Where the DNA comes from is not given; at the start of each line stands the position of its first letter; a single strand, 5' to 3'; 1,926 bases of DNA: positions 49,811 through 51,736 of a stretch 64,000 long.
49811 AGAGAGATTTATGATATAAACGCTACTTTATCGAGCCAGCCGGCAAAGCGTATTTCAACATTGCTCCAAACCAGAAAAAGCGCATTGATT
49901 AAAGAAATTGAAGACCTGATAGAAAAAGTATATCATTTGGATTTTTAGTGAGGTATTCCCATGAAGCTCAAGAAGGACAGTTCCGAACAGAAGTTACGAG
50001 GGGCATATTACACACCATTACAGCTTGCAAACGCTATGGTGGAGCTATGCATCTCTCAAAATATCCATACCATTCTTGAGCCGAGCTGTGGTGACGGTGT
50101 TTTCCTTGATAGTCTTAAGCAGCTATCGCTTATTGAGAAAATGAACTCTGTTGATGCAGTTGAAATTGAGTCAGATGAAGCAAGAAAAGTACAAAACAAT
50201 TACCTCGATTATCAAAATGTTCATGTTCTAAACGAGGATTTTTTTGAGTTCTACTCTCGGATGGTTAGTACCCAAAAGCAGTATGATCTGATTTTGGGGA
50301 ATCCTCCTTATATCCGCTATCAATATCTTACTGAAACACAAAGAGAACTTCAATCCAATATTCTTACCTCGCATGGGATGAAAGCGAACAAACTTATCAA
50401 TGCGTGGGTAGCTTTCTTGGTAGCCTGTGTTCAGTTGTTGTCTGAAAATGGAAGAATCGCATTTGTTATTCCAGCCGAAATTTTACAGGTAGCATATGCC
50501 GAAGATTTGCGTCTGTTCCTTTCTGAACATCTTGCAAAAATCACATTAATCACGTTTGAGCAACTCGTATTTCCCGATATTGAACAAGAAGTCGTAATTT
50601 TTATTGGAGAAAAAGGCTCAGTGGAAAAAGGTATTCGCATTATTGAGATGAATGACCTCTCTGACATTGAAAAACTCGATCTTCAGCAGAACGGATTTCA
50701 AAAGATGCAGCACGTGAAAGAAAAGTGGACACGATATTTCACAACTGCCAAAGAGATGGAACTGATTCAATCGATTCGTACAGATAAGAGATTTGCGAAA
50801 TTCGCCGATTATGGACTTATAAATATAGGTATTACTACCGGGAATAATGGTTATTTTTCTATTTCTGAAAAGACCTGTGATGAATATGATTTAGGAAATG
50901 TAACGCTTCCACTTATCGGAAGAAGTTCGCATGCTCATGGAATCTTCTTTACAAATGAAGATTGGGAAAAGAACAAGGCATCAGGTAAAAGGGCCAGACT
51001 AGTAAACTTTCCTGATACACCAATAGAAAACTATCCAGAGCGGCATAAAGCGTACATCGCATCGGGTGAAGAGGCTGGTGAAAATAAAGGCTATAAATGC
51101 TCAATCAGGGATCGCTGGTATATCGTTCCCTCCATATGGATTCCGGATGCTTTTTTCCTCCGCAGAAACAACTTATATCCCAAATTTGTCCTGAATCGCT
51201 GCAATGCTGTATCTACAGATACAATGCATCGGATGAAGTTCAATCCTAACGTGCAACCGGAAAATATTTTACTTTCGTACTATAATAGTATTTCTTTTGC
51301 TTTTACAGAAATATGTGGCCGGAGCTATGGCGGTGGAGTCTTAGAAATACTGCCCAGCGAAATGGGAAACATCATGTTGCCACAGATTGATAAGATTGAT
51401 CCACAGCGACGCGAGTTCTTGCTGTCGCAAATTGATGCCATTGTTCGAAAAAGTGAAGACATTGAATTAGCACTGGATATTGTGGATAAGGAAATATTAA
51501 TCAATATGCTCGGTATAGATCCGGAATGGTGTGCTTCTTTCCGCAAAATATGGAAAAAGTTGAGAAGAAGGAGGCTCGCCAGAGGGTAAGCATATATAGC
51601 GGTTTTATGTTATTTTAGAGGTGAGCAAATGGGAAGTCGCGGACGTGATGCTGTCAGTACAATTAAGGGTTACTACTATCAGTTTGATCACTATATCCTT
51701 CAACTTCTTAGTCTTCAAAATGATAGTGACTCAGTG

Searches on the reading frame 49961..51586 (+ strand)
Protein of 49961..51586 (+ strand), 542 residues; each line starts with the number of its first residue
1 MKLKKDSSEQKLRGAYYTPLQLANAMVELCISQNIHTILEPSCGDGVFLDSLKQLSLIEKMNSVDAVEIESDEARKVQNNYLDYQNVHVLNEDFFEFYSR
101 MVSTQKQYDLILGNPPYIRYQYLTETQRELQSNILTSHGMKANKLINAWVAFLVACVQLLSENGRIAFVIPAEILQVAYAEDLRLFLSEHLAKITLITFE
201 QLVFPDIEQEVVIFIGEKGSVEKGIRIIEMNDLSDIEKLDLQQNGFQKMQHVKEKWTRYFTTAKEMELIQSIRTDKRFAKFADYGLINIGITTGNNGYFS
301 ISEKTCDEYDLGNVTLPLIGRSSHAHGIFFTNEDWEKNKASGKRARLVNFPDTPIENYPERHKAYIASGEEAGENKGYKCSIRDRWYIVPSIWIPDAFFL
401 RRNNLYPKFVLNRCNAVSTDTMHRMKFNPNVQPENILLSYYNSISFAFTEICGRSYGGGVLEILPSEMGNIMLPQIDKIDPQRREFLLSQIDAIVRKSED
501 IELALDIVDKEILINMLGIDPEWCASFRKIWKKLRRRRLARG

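Call 3: search_protein_families(library=pfam, proteins=[window:49961-51586:+], max_evalue=0.1)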
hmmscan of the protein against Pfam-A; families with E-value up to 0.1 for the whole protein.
window:49961-51586:+ (542 aa): 9 families
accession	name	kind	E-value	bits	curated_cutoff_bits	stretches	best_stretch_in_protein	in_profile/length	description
PF22837.1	M_Eco57I_C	-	1.7e-32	113.4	27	1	252-486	2-235/283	Type II methyltransferase M.Eco57I, C-terminal domain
PF07669.17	Eco57I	-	2e-15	57.7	25.3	1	75-201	40-168/171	Eco57I restriction-modification methylase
PF02384.22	N6_Mtase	-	1.4e-14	54.6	20.4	1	8-264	20-276/311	N-6 DNA Methylase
PF20473.4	MmeI_Mtase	-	9.9e-05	22.1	27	1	96-178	124-206/259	MmeI, DNA-methyltransferase domain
PF03602.21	Cons_hypoth95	-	0.0002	21.5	24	1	61-139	64-146/182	Conserved hypothetical protein 95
PF01170.24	UPF0020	-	0.0011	19.1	22.3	0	21-49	15-43/197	RMKL-like, methyltransferase domain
PF09445.16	Methyltransf_15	-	0.009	16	22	1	59-137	20-101/165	RNA cap guanine-N2 methyltransferase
PF00398.26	RrnaAD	-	0.023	14.2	24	1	35-117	31-109/263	Ribosomal RNA adenine dimethylase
PF05175.20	MTS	-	0.035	14.2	23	0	35-119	32-110/170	Methyltransferase small domain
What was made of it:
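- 49961..51589 (+): Context: M.Eco57I-like stand-alone N6-adenine methyltransferase gene (542 aa). Pfam M_Eco57I_C E=1.7e-32 and Eco57I E=2e-15 (call 3).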

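Call 4: search_protein_families(library=padloc, proteins=[window:49961-51586:+], max_evalue=0.1)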
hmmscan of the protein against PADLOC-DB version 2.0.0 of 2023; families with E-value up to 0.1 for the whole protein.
window:49961-51586:+ (542 aa): 52 families (the best 25 are shown)
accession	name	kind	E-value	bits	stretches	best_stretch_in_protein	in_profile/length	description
PDLC03267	MTase_II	-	1.5e-180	599.7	1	1-541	1-538/539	Type II methyltransferase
PDLC03301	MTase_II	-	5.4e-60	201.6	1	7-481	68-542/604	Type II methyltransferase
PDLC03331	MTase_II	-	2.9e-38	129.9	1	11-508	27-523/541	Type II methyltransferase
PDLC03248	MTase_II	-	1.6e-32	110.9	1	8-266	4-245/521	Type II methyltransferase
PDLC03366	MTase_II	-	1.3e-24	84.9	2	9-215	18-220/568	Type II methyltransferase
PDLC04134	mad2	-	1.9e-21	74.4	1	11-234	268-463/492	mads_2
PDLC03226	MTase_II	-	5.1e-20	69.6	1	6-197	9-213/579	Type II methyltransferase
PDLC03335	MTase_II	-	5.8e-20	69.5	1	9-299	75-380/607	Type II methyltransferase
PDLC03222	MTase_II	-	5e-19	66.3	1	7-483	125-589/602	Type II methyltransferase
PDLC03328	MTase_II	-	5.7e-19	66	1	10-486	28-515/587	Type II methyltransferase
PDLC03227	MTase_II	-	3.1e-18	63.9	1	7-319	21-333/494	Type II methyltransferase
PDLC03338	MTase_II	-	5.1e-18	63.1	2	103-286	241-415/604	Type II methyltransferase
PDLC03719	oMTase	-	4.1e-16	57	1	12-214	24-208/387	orphan methyltransferase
PDLC03258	MTase_II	-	1.1e-15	55.7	1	9-215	18-199/366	Type II methyltransferase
PDLC03612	REase_MTase_IIG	-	2.2e-14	50.6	1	106-304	805-1002/1247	Type IIG restriction enzyme-methyltransferase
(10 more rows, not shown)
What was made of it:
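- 49961..51589 (+): PADLOC MTase_II E=1.5e-180 (call 4).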

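Call 5: search_protein_families(library=ncbifam, proteins=[window:49961-51586:+], max_evalue=0.1)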
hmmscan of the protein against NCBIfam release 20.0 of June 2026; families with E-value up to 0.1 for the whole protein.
window:49961-51586:+ (542 aa): 17 families
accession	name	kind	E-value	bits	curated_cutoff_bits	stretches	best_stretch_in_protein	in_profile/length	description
TIGR02987.1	met_A_Alw26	exception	1.8e-12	46.8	353.5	2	12-126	2-131/523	Alw26I/Eco31I/Esp3I family type II restriction adenine-specific DNA-methyltransferase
NF047738.1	antiphage_MADS2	equivalog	2.2e-12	46.1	720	2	12-100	309-399/654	methylation-associated defense system DNA methyltransferase MAD2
NF047853.1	tRm6a37MtseTrmN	equivalog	6.2e-08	32.6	350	1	35-175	44-173/244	tRNA(1)(Val) (adenine(37)-N(6))-methyltransferase TrmN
TIGR03534.1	RF_mod_PrmC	equivalog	3.8e-07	29.8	199.1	1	24-130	78-179/253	peptide chain release factor N(5)-glutamine methyltransferase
NF033452.1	BREX_1_MTaseX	exception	1.9e-06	26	500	1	77-251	477-651/1210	BREX-1 system adenine-specific DNA-methyltransferase PglX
TIGR03533.1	L3_gln_methyl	equivalog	7.6e-06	25.5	229.7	1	29-132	116-214/284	50S ribosomal protein L3 N(5)-glutamine methyltransferase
NF011529.0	PRK14968.1-3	equivalog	8.9e-06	25.3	162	1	15-203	15-190/198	putative methyltransferase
TIGR00536.1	hemK_fam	subfamily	2e-05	23.8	115.5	1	58-130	135-205/286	HemK family protein methyltransferase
NF000499.2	Erm23S_rRNA_broad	equivalog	2.8e-05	23.6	212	1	24-98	13-82/244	23S ribosomal RNA methyltransferase Erm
NF033455.1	BREX_6_MTaseX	exception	0.0004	18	900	1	100-214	548-653/1319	BREX-6 system adenine-specific DNA-methyltransferase PglX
NF012219.1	erm_C_23S_MT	exception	0.00041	20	530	1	37-117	33-104/244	23S rRNA (adenine(2058)-N(6))-methyltransferase Erm(C)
TIGR00537.1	hemK_rel_arch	hypoth_equivalog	0.00052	19.8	87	1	56-169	36-139/179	HemK2/MTQ2 family protein methyltransferase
NF045543.1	erm_G_23S_MT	exception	0.00055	19.8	515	1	30-117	25-104/244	23S rRNA (adenine(2058)-N(6))-methyltransferase Erm(G)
TIGR00755.1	ksgA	equivalog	0.0011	18.3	171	1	26-117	21-104/256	16S rRNA (adenine(1518)-N(6)/adenine(1519)-N(6))-dimethyltransferase RsmA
NF012222.1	erm_A_23S_MT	exception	0.0012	18.4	475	1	38-117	34-104/243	23S rRNA (adenine(2058)-N(6))-methyltransferase Erm(A)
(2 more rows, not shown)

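Call 58: find_related_loci(query=A6, collection=metagenome_contigs, flank=6000)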
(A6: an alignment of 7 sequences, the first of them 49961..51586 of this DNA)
Query A6 (542 aa) in metagenome_contigs; peptide patterns used: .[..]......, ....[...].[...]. (x = any residue, [..] = any of these).
600 stretches matched a pattern (row limit reached: there are more); 457 encode a relative of the query (tblastn E <= 1e-3); the best 80 are kept; 80 distinct loci.
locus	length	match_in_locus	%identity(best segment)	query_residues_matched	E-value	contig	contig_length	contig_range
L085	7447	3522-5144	74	1-542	0e+0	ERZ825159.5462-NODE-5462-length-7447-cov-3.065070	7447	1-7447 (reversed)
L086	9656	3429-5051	75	1-542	0e+0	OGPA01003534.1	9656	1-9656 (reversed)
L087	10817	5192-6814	74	1-542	0e+0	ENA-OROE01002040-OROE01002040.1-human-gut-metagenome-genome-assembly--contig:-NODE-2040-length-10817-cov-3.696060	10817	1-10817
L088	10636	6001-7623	75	1-542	0e+0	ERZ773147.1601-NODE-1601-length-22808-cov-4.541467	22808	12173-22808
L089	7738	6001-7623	75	1-542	0e+0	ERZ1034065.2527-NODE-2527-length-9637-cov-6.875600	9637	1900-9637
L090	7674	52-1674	75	1-542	0e+0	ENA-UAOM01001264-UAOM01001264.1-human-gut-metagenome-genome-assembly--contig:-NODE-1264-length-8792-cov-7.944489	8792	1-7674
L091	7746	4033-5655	74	1-542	0e+0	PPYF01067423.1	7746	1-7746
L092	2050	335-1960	75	1-542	0e+0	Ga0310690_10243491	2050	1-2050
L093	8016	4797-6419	73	1-542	0e+0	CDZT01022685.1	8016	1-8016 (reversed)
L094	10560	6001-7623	73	1-542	0e+0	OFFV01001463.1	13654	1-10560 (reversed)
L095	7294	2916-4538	73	1-542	0e+0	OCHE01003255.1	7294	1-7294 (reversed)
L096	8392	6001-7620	72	1-542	0e+0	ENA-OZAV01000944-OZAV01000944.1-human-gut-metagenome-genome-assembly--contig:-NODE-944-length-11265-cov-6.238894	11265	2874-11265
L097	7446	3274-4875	72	1-535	0e+0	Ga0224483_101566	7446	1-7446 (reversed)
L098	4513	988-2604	71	1-540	0e+0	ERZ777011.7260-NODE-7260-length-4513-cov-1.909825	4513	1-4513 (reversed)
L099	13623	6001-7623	70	1-542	0e+0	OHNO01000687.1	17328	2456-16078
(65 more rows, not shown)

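Call 62: search_protein_families(library=padloc, alignment_id=A7, max_evalue=1e-8)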
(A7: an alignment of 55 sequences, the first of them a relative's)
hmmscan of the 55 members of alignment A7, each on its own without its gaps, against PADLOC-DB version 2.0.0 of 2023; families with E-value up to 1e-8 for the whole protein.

A. member 1, L085:5167-6420:+ (418 aa): 14 families
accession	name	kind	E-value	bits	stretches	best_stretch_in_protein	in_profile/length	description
PDLC00399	SduA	-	2.8e-112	373.8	1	23-398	4-373/375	DUF4263 domain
PDLC00393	SduA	-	1.1e-61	207.4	1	152-398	204-453/455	DUF4263 domain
PDLC00384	SduA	-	6.1e-57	191.4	1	188-410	249-474/476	DUF4263 domain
PDLC00406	SduA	-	5.4e-53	179.1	1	213-395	139-324/326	DUF4263 domain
PDLC00400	SduA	-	1e-44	151.2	1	191-404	89-305/308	DUF4263 domain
PDLC00381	SduA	-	8.6e-40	135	1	223-389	169-336/342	DUF4263 domain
PDLC00380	SduA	-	2.1e-35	120.1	1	182-404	249-476/480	DUF4263 domain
PDLC00394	SduA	-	2e-25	87.7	1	119-388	103-378/392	DUF4263 domain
PDLC00391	SduA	-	1.4e-21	75.1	1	153-390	144-396/402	DUF4263 domain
PDLC00392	SduA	-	5.3e-18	63.3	1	46-388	33-384/396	DUF4263 domain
PDLC00402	SduA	-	1.4e-14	52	1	161-416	111-352/354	DUF4263 domain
PDLC00385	SduA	-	4.8e-14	50.5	1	133-392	75-313/319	DUF4263 domain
PDLC00388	SduA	-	1.5e-12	45.4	1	191-399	181-399/402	DUF4263 domain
PDLC00382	SduA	-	2.9e-12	44.6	1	152-389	70-316/336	DUF4263 domain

B. families by the number of members that match (of 55 scanned): 233 families (the first 25 are shown)
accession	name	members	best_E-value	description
PDLC02188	HerA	7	3.3e-301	-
PDLC04105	HerA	7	1.8e-236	-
PDLC04104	HerA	7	1.2e-181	-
PDLC04101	HerA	7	1.8e-153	-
PDLC04107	HerA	7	4.1e-105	-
PDLC04099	HerA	7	7.9e-84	-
PDLC04098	HerA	7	6.4e-82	-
PDLC04102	HerA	7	8.7e-82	-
PDLC04106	HerA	7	1.5e-76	-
PDLC04103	HerA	7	3.4e-62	-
PDLC02185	HerA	7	7.6e-57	-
PDLC04100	HerA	7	1.7e-53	-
PDLC04097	HerA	7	1.7e-45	-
PDLC04140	mad8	7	2.1e-22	mads_8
PDLC01055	HerA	7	4.7e-22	Type III coevolved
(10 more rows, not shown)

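Call 63: search_protein_families(library=pfam, alignment_id=A7, max_evalue=0.00001)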
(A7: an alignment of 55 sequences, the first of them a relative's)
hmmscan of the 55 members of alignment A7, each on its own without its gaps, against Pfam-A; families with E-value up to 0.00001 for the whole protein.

A. member 1, L085:5167-6420:+ (418 aa): 2 families
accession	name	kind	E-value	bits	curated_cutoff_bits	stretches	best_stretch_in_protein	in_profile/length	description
PF14082.12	SduA_C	-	1.1e-23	84.5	27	1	227-386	2-159/159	Shedu protein SduA, C-terminal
PF21407.2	SduA_N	-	6.8e-16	58.7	27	1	28-131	1-98/102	Shedu protein SduA, N-terminal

B. families by the number of members that match (of 55 scanned): 43 families (the first 25 are shown)
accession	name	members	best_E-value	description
PF01935.23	DUF87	7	2.5e-35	Helicase HerA, central domain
PF21407.2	SduA_N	6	2.4e-16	Shedu protein SduA, N-terminal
PF01580.24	FtsK_SpoIIIE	6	2.2e-08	FtsK/SpoIIIE family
PF03235.19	GmrSD_N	5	2.6e-27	GmrSD restriction endonuclease, N-terminal domain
PF14082.12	SduA_C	5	1.2e-24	Shedu protein SduA, C-terminal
PF10412.15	TrwB_AAD_bind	5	1.5e-06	Type IV secretion-system coupling protein DNA-binding domain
PF18735.6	HEPN_RiboL-PSP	4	1.6e-35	RiboL-PSP-HEPN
PF18737.6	HEPN_MAE_28990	4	1.1e-33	MAE_28990/MAE_18760-like HEPN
PF13304.12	AAA_21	4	2.5e-19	AAA domain, putative AbiEii toxin, Type IV TA system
PF05872.18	HerA_C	3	1.5e-08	Helicase HerA-like C-terminal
PF13175.12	AAA_15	2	2.1e-55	AAA ATPase domain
PF20469.4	OLD-like_TOPRIM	2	2.6e-19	Overcoming lysogenization defect protein-like, TOPRIM domain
PF00580.27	UvrD-helicase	2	9.4e-19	UvrD/REP helicase N-terminal domain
PF13245.12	AAA_19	2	2.4e-13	AAA domain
PF02463.25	SMC_N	2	9.4e-11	RecF/RecN/SMC N terminal domain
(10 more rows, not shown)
